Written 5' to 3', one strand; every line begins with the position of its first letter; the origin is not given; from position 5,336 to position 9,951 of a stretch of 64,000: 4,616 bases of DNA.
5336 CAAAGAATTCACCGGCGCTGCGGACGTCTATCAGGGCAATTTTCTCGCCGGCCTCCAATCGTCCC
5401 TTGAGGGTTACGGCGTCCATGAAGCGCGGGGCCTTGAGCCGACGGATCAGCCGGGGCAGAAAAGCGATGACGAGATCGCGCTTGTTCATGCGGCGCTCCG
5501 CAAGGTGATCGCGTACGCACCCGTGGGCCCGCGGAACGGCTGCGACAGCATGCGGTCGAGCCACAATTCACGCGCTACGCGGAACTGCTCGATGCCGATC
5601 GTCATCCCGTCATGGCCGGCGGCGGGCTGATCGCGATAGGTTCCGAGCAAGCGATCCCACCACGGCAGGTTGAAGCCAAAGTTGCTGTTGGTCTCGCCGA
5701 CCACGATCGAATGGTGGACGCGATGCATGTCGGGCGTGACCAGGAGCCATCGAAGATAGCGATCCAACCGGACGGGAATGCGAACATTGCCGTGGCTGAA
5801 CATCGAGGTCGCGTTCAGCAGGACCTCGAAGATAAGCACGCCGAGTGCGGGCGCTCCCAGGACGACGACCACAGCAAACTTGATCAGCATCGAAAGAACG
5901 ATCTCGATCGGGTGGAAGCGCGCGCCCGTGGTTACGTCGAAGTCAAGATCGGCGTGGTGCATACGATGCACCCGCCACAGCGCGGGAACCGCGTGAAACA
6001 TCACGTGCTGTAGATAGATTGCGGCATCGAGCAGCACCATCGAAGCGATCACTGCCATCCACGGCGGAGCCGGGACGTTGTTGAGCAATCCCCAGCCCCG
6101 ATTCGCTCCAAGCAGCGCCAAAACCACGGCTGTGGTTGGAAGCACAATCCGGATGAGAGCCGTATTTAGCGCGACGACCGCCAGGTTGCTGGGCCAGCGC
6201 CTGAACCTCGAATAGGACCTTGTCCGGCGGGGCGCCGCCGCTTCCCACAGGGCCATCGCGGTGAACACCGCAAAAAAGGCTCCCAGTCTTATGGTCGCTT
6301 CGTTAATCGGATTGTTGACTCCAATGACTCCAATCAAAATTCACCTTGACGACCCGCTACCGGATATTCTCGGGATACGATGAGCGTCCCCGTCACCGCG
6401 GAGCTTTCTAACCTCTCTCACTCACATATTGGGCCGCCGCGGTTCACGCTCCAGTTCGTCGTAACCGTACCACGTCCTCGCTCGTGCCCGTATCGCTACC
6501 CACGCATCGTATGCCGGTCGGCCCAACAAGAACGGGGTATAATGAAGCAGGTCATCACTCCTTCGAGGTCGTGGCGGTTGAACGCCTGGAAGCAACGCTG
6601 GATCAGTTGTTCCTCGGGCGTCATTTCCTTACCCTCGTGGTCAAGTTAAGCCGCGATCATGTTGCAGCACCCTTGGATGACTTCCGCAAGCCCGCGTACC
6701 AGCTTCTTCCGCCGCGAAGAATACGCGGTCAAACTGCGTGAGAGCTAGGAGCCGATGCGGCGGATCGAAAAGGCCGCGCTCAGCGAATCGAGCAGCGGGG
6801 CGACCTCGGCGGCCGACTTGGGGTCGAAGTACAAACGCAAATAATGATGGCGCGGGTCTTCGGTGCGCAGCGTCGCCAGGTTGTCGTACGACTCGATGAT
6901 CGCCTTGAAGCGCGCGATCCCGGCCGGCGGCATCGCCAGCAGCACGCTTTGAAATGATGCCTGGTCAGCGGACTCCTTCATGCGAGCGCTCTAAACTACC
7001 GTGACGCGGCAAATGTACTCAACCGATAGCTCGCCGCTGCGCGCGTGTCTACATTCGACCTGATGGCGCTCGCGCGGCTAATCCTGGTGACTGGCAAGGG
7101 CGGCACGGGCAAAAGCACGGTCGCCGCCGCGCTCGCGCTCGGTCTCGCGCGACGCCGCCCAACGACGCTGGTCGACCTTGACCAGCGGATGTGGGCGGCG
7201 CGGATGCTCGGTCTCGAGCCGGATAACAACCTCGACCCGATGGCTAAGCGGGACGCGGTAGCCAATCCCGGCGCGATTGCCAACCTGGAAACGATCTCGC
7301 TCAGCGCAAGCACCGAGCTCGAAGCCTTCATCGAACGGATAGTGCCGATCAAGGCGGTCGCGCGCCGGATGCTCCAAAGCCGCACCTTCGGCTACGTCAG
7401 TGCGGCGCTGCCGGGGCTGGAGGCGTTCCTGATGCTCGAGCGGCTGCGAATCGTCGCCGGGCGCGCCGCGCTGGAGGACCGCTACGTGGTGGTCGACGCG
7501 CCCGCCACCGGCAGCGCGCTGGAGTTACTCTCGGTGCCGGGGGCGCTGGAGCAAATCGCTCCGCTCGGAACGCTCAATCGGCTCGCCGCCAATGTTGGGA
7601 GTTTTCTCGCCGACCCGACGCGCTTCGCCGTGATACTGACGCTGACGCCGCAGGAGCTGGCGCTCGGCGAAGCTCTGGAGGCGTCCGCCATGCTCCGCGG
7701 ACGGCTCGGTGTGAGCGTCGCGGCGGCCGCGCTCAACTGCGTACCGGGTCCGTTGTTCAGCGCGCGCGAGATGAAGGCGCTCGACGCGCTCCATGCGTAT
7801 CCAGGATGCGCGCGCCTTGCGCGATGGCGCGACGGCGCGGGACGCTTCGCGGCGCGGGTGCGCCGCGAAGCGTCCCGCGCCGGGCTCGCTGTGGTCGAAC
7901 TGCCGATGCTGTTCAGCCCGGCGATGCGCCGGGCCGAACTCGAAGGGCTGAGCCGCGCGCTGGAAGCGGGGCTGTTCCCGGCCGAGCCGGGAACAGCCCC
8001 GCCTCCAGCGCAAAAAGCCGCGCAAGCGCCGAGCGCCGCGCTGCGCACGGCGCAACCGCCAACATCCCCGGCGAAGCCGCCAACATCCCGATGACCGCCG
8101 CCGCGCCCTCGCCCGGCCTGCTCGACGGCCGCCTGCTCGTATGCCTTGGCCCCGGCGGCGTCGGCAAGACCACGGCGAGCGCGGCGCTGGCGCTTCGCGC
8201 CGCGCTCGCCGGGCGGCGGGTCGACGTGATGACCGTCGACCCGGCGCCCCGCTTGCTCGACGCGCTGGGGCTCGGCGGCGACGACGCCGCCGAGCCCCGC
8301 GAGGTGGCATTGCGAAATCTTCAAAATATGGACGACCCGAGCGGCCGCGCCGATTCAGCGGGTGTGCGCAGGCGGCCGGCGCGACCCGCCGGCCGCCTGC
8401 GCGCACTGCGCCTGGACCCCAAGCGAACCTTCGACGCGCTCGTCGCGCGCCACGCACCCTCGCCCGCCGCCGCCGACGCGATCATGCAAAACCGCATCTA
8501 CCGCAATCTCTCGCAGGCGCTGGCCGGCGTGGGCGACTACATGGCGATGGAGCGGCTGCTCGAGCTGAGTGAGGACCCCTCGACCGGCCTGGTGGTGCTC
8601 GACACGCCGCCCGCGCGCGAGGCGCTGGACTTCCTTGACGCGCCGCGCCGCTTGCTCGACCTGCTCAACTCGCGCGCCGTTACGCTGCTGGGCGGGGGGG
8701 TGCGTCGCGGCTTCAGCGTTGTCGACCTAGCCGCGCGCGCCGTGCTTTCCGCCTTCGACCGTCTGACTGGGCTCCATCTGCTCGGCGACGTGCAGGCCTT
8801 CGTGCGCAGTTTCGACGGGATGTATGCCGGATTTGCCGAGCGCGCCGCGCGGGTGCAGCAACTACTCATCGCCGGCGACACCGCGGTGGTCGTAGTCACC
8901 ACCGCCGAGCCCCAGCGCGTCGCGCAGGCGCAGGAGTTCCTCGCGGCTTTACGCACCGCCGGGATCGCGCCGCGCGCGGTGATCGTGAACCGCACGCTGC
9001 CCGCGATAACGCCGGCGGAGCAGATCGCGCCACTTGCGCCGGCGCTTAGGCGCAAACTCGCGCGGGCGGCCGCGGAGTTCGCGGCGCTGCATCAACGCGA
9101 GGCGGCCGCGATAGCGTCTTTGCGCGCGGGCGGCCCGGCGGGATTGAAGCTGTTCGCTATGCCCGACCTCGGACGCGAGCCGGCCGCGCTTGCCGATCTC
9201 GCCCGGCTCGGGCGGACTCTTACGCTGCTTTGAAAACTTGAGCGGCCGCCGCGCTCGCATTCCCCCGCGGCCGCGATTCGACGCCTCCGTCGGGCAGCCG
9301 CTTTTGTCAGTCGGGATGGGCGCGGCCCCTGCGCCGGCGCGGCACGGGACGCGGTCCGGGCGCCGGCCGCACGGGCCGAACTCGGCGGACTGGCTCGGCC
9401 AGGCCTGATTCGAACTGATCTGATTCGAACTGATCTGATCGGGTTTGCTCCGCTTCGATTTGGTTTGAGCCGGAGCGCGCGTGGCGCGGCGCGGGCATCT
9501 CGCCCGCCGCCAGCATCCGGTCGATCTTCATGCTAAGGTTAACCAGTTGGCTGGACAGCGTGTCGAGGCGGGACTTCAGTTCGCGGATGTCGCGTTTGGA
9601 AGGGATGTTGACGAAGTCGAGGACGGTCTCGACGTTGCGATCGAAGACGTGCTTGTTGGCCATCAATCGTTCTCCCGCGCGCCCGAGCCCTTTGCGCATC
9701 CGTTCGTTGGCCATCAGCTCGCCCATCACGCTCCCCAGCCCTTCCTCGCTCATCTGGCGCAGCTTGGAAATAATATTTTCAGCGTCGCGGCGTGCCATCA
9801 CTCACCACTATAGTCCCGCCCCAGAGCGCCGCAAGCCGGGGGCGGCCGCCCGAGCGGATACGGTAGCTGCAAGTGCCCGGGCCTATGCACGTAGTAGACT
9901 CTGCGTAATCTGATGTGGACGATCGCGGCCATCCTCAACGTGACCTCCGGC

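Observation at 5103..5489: In-frame TGA exactly at the catalytic-cysteine position of a rhodanese: candidate selenocysteine sulfurtransferase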

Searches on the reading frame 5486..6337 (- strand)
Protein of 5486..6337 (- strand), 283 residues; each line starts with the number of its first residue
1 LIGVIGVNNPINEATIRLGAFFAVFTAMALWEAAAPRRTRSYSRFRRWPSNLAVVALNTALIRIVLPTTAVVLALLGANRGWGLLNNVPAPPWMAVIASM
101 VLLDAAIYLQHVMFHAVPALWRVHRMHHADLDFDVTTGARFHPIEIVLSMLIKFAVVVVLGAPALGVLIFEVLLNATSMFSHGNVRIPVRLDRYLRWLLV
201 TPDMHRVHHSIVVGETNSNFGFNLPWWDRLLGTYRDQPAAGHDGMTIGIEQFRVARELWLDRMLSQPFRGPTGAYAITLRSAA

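Call 34: search_protein_families(library=ncbifam, proteins=[window:5486-6337:-], max_evalue=0.01)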
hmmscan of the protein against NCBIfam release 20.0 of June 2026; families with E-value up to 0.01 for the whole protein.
window:5486-6337:- (283 aa): 1 family
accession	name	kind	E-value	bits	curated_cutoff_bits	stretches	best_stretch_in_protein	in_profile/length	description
NF052566.1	OrLpdHdlsOlsERhiz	equivalog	1.2e-24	87.2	475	1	91-269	114-284/293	ornithine lipid hydroxylase OlsE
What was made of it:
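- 5486..6337 (-): FA_hydroxylase (PF04116) gene, the conserved upstream partner of this rhodanese across phyla. Weak NCBIfam OlsE hit, below the cutoff (call 34).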

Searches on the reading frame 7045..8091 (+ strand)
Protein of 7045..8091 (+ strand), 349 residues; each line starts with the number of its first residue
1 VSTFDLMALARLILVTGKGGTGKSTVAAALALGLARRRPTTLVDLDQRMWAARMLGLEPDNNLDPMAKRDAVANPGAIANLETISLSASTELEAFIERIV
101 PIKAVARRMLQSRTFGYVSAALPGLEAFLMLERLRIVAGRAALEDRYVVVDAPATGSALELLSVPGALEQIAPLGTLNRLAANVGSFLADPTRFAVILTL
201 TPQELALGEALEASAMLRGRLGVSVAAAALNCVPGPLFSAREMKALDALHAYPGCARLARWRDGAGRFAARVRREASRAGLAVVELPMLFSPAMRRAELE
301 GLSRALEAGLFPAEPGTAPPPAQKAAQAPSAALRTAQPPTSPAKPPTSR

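Call 63: search_protein_families(library=pfam, proteins=[window:7045-8091:+], max_evalue=0.00001)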
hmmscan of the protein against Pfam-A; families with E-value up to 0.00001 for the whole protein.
window:7045-8091:+ (349 aa): 3 families
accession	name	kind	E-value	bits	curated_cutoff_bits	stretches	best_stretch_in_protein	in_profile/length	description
PF02374.21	ArsA_ATPase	-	3.2e-13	50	24.3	1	11-171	2-151/305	Anion-transporting ATPase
PF01656.29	CbiA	-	1.2e-07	32.1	25.4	1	13-114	2-54/125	CobQ/CobB/MinD/ParA nucleotide binding domain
PF10609.15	ParA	-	2.9e-07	30.6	27.1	1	13-112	7-106/246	NUBPL iron-transfer P-loop NTPase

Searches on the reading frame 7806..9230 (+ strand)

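Call 63: search_protein_families(library=pfam, proteins=[window:7806-9230:+], max_evalue=0.00001)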
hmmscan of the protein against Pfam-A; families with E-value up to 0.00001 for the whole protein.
window:7806-9230:+ (475 aa): 2 families
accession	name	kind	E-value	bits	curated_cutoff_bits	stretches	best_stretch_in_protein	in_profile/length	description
PF02374.21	ArsA_ATPase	-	2.2e-20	73.6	24.3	1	110-400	3-248/305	Anion-transporting ATPase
PF01656.29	CbiA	-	4.4e-07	30.3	25.4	1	112-353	3-73/125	CobQ/CobB/MinD/ParA nucleotide binding domain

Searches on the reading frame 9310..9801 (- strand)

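Call 63: search_protein_families(library=pfam, proteins=[window:9310-9801:-], max_evalue=0.00001)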
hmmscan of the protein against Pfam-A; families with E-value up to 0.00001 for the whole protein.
window:9310-9801:- (164 aa): 1 family
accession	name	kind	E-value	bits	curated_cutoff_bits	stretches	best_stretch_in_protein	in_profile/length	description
PF05597.16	Phasin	-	6.8e-06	26.6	28.8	0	8-89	45-124/126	Poly(hydroxyalcanoate) granule associated protein (phasin)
